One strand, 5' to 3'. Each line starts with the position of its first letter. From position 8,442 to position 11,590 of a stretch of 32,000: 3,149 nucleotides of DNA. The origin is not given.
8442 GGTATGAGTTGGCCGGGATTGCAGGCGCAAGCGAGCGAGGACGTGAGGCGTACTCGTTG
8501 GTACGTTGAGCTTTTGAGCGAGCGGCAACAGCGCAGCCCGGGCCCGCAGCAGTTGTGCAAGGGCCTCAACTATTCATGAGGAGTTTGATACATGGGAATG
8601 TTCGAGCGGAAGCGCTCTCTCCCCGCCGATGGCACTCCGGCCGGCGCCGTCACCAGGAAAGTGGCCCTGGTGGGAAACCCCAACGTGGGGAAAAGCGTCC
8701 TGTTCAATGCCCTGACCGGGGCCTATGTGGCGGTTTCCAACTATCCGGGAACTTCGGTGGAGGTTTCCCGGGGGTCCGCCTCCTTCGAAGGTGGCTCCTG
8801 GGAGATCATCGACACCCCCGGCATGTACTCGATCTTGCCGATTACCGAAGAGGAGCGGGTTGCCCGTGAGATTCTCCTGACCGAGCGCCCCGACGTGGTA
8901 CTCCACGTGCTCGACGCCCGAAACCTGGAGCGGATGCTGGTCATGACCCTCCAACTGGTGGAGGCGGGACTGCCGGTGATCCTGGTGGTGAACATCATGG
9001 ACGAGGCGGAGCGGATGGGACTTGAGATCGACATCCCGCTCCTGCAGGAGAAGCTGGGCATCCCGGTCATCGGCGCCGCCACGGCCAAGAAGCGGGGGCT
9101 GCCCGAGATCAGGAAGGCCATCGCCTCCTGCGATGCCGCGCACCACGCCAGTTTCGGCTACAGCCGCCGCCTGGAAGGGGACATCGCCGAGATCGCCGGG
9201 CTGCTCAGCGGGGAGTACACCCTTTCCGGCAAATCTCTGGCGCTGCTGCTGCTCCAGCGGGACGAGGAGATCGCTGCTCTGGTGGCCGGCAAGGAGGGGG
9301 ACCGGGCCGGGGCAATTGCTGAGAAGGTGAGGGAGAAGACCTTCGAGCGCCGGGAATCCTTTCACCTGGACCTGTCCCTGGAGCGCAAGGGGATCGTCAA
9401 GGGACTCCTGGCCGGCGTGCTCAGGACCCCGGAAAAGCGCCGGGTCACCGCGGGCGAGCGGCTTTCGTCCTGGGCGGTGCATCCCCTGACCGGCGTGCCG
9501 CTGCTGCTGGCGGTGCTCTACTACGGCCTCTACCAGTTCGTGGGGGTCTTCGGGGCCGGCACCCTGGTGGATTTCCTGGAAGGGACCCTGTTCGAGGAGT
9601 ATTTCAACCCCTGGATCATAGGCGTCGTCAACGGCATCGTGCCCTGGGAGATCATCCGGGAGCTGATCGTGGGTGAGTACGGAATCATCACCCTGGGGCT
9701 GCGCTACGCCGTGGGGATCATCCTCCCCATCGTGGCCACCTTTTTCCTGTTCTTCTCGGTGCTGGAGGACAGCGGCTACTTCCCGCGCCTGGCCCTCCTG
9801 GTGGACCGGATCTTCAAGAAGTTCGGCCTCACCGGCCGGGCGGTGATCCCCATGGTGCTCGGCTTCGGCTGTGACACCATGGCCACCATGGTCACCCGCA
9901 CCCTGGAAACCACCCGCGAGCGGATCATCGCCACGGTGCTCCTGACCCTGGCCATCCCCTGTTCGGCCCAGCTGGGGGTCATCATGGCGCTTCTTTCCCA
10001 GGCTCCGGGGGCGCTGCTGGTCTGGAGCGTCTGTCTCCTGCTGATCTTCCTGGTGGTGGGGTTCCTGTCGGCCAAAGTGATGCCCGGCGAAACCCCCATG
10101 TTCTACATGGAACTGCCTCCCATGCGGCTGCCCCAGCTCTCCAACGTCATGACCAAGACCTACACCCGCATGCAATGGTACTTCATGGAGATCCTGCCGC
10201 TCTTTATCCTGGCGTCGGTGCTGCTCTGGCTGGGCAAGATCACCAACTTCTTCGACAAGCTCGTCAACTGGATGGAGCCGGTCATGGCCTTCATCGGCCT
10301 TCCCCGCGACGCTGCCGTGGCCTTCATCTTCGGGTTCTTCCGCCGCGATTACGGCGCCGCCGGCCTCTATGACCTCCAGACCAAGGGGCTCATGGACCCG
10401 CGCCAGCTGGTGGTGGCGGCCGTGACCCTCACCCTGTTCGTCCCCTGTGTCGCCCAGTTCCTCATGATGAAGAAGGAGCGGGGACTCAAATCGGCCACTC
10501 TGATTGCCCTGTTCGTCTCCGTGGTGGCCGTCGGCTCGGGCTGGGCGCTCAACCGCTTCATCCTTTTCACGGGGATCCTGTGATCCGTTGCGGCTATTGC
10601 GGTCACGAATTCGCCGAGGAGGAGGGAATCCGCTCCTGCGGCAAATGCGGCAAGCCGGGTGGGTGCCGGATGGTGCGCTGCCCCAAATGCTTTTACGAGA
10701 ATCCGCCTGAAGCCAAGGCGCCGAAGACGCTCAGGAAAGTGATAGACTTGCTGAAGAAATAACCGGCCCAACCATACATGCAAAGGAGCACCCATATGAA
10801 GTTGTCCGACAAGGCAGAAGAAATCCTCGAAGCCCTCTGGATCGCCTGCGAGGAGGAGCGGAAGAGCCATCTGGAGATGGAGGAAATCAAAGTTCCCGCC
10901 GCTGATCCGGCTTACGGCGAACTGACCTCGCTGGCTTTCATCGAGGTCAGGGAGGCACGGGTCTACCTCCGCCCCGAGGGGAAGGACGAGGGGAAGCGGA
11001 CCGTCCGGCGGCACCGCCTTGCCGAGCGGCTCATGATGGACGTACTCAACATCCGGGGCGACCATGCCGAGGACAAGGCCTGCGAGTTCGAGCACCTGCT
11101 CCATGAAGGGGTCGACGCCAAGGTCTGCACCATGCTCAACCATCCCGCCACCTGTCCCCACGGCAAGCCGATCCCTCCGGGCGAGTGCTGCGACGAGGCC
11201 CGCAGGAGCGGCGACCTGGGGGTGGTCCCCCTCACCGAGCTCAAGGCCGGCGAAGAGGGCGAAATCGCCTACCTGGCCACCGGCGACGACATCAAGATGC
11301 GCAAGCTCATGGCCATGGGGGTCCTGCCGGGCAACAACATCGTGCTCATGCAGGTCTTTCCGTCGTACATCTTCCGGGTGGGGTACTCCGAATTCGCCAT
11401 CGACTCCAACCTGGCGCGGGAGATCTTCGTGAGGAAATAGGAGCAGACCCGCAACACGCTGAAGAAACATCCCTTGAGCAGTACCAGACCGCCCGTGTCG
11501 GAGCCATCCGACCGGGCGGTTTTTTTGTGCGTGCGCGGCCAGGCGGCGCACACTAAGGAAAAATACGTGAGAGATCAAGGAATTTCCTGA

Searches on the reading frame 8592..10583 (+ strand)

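Call 71: search_protein_families(library=pfam, proteins=[window:8592-10583:+], max_evalue=0.0001)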
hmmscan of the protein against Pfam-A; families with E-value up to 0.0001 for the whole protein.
window:8592-10583:+ (663 aa): 7 families
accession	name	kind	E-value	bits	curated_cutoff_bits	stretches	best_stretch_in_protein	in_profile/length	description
PF02421.24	FeoB_N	-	1.6e-57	193.8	27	1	23-177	2-156/156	Ferrous iron transport protein B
PF07670.19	Gate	-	2e-37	128.3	29.6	2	377-469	4-102/104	Nucleoside recognition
PF01926.29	MMR_HSR1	-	7.8e-23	81.2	21.9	1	23-134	1-112/113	50S ribosome-binding GTPase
PF07664.17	FeoB_C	-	1.4e-12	47.6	26.6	1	476-526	2-54/54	Ferrous iron transport protein B C terminus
PF04548.22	AIG1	-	2.1e-06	27.7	27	1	23-120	2-104/212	AIG1 family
PF17910.6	FeoB_Cyto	-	2.7e-05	24.9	23.4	1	190-277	1-89/90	FeoB cytosolic helical domain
PF03193.22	RsgA_GTPase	-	9.1e-05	22.8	30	0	23-80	108-170/174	RsgA GTPase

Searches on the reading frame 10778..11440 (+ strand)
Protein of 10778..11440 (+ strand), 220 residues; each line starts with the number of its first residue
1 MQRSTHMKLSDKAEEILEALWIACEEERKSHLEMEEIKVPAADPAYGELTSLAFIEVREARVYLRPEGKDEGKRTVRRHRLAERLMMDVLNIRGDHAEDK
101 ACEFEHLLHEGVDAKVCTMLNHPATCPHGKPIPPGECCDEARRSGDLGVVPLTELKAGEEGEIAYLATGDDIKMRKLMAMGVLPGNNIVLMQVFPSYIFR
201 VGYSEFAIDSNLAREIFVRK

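Call 6: search_protein_families(library=pfam, proteins=[window:10778-11440:+])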
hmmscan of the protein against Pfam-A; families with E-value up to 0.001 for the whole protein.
window:10778-11440:+ (220 aa): 2 families
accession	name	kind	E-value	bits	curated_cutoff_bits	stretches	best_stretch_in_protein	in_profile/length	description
PF02742.21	Fe_dep_repr_C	-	1.1e-24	86.7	27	1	66-133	2-69/70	Iron dependent repressor, metal binding and dimerisation domain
PF04023.20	FeoA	-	1.6e-13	50.9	23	1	150-219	1-73/74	FeoA domain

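Call 7: search_protein_families(library=ncbifam, proteins=[window:10778-11440:+])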
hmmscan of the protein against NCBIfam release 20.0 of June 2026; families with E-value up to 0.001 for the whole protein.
window:10778-11440:+ (220 aa): 2 families
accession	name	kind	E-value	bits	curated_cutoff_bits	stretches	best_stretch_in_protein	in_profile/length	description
NF053665.1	TransRegDtxRActin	equivalog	3.7e-20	72.4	290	1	60-192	60-200/233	iron-dependent transcriptional repressor DtxR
NF047407.1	TransRegMntRTherm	equivalog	7.2e-15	55.3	350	1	37-218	44-223/227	manganese-dependent transcriptional regulator MntR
